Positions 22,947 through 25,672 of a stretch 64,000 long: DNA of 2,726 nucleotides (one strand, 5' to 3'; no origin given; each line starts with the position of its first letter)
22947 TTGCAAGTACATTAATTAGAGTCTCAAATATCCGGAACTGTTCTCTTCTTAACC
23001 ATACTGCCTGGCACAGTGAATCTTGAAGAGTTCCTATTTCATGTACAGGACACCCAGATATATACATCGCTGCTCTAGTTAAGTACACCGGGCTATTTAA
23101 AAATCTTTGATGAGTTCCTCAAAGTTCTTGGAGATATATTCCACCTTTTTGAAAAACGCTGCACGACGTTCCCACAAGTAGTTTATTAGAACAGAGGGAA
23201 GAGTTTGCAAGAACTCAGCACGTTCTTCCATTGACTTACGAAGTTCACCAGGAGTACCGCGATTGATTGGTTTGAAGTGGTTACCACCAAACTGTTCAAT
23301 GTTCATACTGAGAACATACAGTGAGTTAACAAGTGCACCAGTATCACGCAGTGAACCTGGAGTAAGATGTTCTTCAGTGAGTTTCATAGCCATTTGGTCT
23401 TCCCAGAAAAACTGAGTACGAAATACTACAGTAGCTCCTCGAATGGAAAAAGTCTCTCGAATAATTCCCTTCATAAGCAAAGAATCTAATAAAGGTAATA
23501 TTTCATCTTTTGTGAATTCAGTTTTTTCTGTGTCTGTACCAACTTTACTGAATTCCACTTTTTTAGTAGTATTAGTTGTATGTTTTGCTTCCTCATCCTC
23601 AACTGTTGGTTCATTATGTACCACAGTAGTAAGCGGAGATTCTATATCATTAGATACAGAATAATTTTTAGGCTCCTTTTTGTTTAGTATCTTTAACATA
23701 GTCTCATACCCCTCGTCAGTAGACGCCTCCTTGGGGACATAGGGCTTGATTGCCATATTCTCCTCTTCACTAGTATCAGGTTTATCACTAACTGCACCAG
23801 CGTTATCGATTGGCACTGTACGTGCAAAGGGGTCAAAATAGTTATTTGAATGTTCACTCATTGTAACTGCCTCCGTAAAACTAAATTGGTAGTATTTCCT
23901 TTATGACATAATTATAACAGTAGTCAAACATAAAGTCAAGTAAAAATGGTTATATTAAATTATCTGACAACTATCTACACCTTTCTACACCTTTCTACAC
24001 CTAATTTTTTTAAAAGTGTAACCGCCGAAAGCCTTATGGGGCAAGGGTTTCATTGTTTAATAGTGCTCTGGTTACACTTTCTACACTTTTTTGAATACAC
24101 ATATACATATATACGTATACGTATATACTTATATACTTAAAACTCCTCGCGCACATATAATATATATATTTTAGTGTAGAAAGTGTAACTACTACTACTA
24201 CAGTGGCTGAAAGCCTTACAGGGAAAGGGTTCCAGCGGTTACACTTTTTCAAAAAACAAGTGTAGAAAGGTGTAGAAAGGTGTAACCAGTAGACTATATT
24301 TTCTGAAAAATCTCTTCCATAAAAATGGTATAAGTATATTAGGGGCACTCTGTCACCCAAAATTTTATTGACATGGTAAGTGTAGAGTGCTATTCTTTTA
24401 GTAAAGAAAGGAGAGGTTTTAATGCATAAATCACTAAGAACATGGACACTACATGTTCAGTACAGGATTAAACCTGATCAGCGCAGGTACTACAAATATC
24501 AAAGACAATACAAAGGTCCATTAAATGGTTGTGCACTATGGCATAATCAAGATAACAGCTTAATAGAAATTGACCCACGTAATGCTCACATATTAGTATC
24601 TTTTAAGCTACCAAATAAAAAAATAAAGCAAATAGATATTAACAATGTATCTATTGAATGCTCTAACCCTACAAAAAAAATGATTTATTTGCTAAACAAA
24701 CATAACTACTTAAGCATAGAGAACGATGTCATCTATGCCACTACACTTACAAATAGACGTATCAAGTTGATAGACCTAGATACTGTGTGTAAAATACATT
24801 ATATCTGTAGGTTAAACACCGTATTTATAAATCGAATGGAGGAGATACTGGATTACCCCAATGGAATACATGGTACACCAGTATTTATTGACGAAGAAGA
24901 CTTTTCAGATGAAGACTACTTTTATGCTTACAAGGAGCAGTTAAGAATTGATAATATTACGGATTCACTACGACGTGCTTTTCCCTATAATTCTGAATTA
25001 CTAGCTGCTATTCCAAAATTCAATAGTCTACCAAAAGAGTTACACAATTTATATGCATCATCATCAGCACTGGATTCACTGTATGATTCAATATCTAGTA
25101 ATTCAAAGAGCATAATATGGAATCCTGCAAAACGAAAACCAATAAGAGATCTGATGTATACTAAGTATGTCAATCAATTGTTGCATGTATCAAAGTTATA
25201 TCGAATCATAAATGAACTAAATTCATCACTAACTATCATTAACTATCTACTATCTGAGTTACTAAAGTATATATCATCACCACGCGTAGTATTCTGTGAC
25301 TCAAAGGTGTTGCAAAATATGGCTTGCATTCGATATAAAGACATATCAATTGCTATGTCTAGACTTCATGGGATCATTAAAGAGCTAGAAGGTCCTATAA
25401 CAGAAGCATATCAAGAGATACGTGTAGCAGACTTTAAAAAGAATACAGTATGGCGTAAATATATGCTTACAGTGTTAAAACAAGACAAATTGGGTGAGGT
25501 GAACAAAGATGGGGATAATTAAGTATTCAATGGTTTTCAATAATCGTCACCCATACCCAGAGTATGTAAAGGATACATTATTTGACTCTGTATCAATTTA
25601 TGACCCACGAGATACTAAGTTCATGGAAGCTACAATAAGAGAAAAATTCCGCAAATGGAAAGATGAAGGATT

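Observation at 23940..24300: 320-bp composite palindrome with 9-bp iterons and an alternating (TA)n core between divergent promoters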

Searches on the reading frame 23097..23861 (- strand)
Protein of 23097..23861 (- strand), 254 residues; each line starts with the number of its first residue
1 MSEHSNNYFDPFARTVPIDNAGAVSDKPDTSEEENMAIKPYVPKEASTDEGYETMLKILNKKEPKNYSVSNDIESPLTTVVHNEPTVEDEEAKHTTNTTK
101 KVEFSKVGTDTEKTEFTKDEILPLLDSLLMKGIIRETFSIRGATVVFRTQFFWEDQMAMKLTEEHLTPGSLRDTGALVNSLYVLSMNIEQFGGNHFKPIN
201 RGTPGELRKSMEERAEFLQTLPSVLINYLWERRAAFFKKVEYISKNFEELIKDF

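Call 7: search_protein_families(library=pfam, proteins=[window:23097-23861:-], max_evalue=0.01)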
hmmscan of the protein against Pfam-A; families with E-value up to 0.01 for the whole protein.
window:23097-23861:- (254 aa): 0 families

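Call 8: search_protein_families(library=phrogs, proteins=[window:23097-23861:-], max_evalue=0.001)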
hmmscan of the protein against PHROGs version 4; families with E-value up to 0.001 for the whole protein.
window:23097-23861:- (254 aa): 0 families

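Call 18: find_related_loci(query=window:23097-23861:-, collection=viral_contigs, flank=6000)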
Query window:23097-23861:- (254 aa) in viral_contigs; peptide patterns used: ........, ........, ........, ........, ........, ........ (x = any residue, [..] = any of these).
7 stretches matched a pattern, but none encodes a relative of the query by tblastn (E <= 1e-3).

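Call 57: find_homologous_proteins(query=window:23097-23858:-, max_evalue=0.001)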
Query window:23097-23858:- (253 aa): 10 proteins with E <= 0.001 among 423 candidates.
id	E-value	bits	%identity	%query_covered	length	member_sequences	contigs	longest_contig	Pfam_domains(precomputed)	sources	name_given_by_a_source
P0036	2.6e-156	536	96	100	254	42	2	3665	-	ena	-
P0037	3.4e-151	520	93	100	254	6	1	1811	-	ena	-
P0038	2.7e-146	503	91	100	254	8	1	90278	-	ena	-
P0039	5.5e-146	502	91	100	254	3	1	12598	-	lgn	-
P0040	1.6e-137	475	85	100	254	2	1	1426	-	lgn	-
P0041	3.4e-136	470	85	100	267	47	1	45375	-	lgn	-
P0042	1.5e-133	462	83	100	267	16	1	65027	-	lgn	-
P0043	3.8e-95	336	66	97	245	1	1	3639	-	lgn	-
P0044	2.9e-91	323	64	97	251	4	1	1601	-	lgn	-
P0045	1.7e-89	318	62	97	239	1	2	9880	-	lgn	-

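Call 58: find_encoding_contigs(protein=P0045, flank=6000, max_places=3)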
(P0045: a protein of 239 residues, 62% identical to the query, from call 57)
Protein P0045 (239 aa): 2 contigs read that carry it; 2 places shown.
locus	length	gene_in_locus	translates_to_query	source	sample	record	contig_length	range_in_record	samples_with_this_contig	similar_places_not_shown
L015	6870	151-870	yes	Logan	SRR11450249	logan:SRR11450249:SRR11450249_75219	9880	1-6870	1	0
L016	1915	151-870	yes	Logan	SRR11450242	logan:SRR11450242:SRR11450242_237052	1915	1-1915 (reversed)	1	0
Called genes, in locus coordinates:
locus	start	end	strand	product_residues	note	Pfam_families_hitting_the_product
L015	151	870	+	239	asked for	-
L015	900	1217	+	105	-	-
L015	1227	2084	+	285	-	-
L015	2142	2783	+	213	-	-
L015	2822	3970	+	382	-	-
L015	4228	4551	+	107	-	-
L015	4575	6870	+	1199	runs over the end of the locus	-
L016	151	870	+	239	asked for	-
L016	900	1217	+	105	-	-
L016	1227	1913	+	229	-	?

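Call 59: find_encoding_contigs(protein=P0043, flank=6000, max_places=2)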
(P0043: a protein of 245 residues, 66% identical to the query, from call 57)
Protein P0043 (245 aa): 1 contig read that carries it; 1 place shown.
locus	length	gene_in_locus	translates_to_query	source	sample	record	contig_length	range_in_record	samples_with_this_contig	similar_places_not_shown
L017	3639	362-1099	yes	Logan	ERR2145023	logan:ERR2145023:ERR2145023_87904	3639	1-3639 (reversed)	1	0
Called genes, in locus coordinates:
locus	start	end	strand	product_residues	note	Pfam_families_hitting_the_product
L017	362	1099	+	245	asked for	-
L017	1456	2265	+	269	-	-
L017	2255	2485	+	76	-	-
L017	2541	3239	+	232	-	-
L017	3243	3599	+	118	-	-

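Call 60: find_encoding_contigs(protein=P0044, flank=6000, max_places=2)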
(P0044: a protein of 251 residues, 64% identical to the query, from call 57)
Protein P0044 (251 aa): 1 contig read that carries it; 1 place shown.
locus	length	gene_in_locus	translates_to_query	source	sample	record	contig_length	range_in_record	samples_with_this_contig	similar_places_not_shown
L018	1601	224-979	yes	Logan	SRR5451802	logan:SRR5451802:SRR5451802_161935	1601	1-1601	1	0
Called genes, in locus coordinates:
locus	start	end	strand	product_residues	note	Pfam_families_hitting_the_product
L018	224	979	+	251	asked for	-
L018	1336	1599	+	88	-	?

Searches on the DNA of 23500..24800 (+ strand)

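Call 4: search_dna_similar(query=window:23500-24800:+, collection=phages, mode=near, max_rows=30)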
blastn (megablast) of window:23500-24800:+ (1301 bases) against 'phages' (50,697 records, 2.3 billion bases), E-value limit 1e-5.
No match.

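Call 15: search_rna_families(source=window, start=23700, end=24600, threshold=evalue, max_evalue=1)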
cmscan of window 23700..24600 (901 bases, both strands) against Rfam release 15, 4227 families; matches with E-value up to 1: 8.
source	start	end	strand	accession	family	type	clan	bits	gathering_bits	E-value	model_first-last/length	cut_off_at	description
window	24014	24191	-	RF01589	plasmodium_snoR11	Gene; snRNA; snoRNA; HACA-box;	-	30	80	0.021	1-207/207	no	small nucleolar RNA snoR11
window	24092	24167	-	RF04217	mir-297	Gene; miRNA;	-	25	90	0.076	1-71/71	no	mir-297 microRNA precursor family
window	24058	24199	-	RF04174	MIR4208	Gene; miRNA;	-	23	140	0.68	1-191/191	no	MIR4208 microRNA precursor family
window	24093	24128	-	RF04154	mir-1277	Gene; miRNA;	-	21.1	81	0.44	10-67/78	no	mir-1277 microRNA precursor family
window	24093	24128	-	RF04176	mir-3149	Gene; miRNA;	-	20.5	100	0.53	1-83/83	no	mir-3149 microRNA precursor family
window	24058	24198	-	RF04246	MIR169_8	Gene; miRNA;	CL00098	19.5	107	0.92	1-137/137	no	MIR169_8 microRNA precursor family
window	24073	24187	-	RF04241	mir-5014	Gene; miRNA;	-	19.3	101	0.48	1-123/123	no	mir-5014 microRNA precursor family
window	24227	24285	+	RF00705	mir-202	Gene; miRNA;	-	18.1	51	0.39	1-76/76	no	mir-202 microRNA precursor family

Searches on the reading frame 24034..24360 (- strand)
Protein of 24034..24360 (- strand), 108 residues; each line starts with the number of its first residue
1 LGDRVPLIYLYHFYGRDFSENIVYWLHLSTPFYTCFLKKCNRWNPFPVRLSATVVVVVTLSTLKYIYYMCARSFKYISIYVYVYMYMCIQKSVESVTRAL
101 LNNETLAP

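Call 7: search_protein_families(library=pfam, proteins=[window:24034-24360:-], max_evalue=0.01)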
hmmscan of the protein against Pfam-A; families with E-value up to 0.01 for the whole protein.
window:24034-24360:- (108 aa): 0 families

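Call 8: search_protein_families(library=phrogs, proteins=[window:24034-24360:-], max_evalue=0.001)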
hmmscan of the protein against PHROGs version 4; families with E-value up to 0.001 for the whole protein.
window:24034-24360:- (108 aa): 0 families

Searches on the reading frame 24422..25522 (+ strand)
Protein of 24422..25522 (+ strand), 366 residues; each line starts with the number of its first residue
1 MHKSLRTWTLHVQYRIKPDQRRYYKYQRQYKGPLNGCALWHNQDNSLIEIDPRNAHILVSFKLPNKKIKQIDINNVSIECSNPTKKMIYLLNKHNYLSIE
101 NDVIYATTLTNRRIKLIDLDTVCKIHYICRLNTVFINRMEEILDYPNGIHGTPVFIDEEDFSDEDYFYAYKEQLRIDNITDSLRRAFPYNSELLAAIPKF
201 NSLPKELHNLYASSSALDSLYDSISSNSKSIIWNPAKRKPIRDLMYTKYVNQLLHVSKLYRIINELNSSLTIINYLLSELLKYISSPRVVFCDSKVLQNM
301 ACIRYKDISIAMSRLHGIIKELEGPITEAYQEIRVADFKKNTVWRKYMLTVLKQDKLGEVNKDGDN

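Call 7: search_protein_families(library=pfam, proteins=[window:24422-25522:+], max_evalue=0.01)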
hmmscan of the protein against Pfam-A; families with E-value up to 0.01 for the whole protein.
window:24422-25522:+ (366 aa): 0 families

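Call 8: search_protein_families(library=phrogs, proteins=[window:24422-25522:+], max_evalue=0.001)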
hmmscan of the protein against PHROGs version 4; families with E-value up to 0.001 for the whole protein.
window:24422-25522:+ (366 aa): 0 families

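Call 17: find_related_loci(query=window:24422-25522:+, collection=viral_contigs, flank=6000)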
Query window:24422-25522:+ (366 aa) in viral_contigs; peptide patterns used: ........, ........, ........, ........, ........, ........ (x = any residue, [..] = any of these).
11 stretches matched a pattern, but none encodes a relative of the query by tblastn (E <= 1e-3).

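Call 19: find_homologous_proteins(query=window:24422-25522:+, max_evalue=0.001)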
Query window:24422-25522:+ (366 aa): 12 proteins with E <= 0.001 among 2650 candidates.
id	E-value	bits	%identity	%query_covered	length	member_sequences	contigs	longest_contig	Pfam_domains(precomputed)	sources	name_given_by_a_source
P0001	1.0e-226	770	93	100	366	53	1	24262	-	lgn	-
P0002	2.3e-193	660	80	100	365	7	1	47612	-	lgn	-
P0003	1.0e-169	582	70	100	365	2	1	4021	-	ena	-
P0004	1.1e-168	579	69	100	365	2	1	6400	-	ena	-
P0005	2.1e-168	578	69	100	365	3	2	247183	-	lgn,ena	-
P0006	3.7e-168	577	69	100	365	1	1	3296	-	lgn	-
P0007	2.1e-167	575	69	100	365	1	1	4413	-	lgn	-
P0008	9.3e-167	573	69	100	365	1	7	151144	-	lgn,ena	-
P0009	1.8e-166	572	69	100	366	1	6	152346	-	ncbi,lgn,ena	-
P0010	9.0e-162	556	67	100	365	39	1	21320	-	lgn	-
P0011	3.2e-152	525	65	100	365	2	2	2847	-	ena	-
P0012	2.0e-102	361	69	62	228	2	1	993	-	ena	-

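Call 20: find_encoding_contigs(protein=P0001, flank=4000, max_places=2)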
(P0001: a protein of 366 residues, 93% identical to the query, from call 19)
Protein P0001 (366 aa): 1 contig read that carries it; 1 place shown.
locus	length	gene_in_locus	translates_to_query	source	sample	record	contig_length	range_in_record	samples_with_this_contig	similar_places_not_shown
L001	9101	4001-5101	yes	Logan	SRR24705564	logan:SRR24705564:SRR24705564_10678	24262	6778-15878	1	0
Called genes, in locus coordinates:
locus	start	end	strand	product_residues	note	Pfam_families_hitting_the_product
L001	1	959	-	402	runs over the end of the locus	-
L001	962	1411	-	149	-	-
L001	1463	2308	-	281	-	-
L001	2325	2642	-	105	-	-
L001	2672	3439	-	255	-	-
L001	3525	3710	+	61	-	-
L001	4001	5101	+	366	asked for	-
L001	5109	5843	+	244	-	-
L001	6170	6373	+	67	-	-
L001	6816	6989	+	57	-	-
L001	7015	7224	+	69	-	-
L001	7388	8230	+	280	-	PF02511:Thy1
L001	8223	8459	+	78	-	-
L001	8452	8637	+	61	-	-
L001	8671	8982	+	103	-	PF08346:AntA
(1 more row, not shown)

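Call 21: find_encoding_contigs(protein=P0002, flank=4000, max_places=2)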
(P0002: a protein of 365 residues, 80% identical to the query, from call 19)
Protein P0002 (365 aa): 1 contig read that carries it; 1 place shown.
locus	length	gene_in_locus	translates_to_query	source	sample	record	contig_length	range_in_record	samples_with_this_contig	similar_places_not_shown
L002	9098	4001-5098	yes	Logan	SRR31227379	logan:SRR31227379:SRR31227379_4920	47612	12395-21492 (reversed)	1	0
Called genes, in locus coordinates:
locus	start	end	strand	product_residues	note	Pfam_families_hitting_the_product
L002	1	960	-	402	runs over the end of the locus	-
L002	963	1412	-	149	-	-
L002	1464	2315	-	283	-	-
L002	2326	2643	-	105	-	-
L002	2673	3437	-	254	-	-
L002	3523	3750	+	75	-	-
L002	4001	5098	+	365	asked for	-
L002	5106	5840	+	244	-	-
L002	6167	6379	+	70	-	-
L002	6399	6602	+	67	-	-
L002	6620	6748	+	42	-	-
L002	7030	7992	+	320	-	PF02511:Thy1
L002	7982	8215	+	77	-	-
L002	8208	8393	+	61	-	-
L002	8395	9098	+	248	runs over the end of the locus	-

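Call 22: find_encoding_contigs(protein=P0005, flank=4000, max_places=2)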
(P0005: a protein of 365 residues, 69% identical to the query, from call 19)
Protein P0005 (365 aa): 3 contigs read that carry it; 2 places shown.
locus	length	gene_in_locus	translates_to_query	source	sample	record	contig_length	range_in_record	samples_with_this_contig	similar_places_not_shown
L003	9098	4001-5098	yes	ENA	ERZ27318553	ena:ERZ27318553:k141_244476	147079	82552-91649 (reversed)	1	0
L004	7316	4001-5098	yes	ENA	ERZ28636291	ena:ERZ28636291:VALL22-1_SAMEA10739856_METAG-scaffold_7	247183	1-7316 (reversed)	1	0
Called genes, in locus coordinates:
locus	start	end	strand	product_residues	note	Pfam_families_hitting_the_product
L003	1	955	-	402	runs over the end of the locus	-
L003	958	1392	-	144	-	-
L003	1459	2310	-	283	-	-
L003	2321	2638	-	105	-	-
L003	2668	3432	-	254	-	-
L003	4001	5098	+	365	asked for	-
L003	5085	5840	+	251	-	-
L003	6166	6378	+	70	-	-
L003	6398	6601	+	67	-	-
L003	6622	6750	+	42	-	-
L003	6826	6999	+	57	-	-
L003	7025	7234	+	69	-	-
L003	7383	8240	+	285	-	PF02511:Thy1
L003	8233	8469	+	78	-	-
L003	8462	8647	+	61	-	-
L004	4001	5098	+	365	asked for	-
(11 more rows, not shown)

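Call 23: find_encoding_contigs(protein=P0009, flank=4000, max_places=3)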
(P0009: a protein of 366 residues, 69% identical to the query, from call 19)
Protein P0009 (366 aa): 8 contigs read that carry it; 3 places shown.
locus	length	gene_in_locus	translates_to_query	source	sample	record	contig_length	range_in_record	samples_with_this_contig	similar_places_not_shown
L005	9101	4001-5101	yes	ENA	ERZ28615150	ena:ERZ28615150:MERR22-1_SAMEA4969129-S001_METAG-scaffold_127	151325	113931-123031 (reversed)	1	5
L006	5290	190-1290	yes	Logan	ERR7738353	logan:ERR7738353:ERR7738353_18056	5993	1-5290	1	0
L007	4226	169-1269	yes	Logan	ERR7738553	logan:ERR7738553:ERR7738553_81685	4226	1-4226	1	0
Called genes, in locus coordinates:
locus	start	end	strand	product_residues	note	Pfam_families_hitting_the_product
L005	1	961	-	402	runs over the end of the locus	-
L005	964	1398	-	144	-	-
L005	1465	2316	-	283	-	-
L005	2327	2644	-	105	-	-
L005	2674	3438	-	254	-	-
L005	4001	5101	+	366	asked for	-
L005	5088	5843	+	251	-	-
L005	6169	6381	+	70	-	-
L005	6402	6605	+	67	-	-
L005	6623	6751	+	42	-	-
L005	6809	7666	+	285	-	PF02511:Thy1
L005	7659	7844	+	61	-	-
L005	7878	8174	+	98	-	PF08346:AntA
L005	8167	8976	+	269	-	-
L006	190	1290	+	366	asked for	-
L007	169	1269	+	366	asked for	-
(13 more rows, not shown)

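Call 24: find_encoding_contigs(protein=P0010, flank=4000, max_places=2)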
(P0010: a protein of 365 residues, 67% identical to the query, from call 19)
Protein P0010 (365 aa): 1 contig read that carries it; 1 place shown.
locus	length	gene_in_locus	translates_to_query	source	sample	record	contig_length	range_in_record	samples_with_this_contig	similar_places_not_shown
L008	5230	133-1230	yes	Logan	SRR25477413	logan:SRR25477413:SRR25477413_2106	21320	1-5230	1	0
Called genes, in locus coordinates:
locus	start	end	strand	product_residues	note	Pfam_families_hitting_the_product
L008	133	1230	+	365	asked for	-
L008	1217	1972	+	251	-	-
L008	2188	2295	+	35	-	-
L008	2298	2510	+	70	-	-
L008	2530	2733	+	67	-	-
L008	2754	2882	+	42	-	-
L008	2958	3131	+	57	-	-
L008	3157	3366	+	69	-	-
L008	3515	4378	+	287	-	PF02511:Thy1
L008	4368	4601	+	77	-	-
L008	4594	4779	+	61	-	-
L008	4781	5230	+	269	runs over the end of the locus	-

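Call 25: find_encoding_contigs(protein=P0008, flank=4000, max_places=3)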
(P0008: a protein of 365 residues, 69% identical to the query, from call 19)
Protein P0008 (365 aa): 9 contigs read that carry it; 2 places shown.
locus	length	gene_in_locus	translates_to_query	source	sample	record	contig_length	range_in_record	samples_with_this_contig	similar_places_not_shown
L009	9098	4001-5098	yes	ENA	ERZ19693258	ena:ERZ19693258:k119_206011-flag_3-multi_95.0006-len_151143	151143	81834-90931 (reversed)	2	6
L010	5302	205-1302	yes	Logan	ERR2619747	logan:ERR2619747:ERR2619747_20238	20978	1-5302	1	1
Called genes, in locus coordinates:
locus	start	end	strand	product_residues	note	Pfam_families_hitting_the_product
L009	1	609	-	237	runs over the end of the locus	-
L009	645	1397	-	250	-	-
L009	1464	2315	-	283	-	-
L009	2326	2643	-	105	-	-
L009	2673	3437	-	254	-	-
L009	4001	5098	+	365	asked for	-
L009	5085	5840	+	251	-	-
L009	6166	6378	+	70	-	-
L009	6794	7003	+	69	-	-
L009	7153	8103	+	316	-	PF02511:Thy1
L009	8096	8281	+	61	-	-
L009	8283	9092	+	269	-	-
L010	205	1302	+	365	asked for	-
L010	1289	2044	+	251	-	-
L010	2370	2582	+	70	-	-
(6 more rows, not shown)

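Call 26: find_encoding_contigs(protein=P0004, flank=4000, max_places=2)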
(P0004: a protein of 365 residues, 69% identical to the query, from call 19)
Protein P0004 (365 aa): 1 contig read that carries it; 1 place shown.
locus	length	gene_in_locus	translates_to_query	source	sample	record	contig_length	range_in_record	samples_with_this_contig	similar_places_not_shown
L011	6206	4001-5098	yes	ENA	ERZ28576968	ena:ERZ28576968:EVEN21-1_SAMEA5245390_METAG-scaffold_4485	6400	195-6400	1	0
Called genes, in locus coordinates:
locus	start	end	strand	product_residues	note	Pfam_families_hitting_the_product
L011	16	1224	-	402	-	-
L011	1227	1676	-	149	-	-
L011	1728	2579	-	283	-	-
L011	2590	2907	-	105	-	-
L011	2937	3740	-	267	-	-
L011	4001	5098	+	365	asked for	-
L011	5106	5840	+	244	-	-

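Call 32: search_dna_similar(query=window:24422-25522:+, collection=phages, mode=protein, max_rows=15, max_evalue=0.01)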
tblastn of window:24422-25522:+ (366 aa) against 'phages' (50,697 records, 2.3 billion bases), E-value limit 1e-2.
No match.

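Call 34: search_solved_structures(query=window:24422-25519:+, max_evalue=1)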
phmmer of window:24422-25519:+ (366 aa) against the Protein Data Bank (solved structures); distinct sequences matched with E-value up to 1: 0.

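Call 41: predict_structure(alignment_id=A2)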
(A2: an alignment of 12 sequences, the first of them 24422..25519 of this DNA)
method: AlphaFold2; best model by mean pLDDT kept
length: 366 residues; sequences in the alignment: 12
mean_pLDDT: 47.5   pTM: 0.39
mean pLDDT of the five models: 47.5, 36.8, 36.6, 36.2, 34.8
residues with pLDDT >= 90: 0; 70-90: 56; 50-70: 88; < 50: 222
segments of 3 or more residues with pLDDT < 50: 1-73, 75-83, 92-119, 126-175, 229-247, 289-304, 334-339, 351-366
pLDDT, mean of each block of 10 residues (from residue 1): 24 32 23 23 28 34 33 40 47 43 36 40 49 39 33 28 34 50 67 81 74 72 58 42 48 67 77 76 61 40 49 62 58 50 53 44 36
secondary structure, 60 per line:
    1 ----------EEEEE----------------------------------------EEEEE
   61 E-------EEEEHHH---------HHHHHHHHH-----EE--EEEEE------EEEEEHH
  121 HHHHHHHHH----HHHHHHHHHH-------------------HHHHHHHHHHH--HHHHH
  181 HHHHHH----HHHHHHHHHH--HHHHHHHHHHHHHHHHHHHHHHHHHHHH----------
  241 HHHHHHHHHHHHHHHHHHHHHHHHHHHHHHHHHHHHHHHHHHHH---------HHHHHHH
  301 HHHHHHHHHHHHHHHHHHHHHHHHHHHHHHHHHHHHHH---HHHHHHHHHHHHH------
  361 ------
elements in order: E11-15 E56-61 E69-72 H85-93 E103-107 E114-118 H119-129 H134-143 H163-173 H176-186 H191-200 H203-230 H241-284 H294-338 H342-354

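Call 100: list_cluster_members(proteins=[P0009, P0024])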
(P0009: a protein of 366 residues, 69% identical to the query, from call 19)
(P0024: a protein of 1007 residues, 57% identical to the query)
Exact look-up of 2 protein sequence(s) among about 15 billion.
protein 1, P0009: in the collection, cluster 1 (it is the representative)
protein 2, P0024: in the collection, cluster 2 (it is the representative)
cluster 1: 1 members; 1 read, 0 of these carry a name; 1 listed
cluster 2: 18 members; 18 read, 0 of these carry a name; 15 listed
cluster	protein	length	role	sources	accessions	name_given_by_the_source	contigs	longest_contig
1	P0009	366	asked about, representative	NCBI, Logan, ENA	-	-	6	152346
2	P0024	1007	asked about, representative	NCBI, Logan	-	-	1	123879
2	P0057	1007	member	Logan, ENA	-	-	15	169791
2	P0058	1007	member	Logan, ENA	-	-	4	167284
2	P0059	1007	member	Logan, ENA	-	-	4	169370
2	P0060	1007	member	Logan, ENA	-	-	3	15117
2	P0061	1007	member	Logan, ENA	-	-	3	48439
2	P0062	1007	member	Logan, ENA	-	-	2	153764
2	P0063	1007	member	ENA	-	-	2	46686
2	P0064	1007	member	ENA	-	-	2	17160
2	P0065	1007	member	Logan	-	-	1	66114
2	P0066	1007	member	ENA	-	-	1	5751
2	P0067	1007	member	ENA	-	-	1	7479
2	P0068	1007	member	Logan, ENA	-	-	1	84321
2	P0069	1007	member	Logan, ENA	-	-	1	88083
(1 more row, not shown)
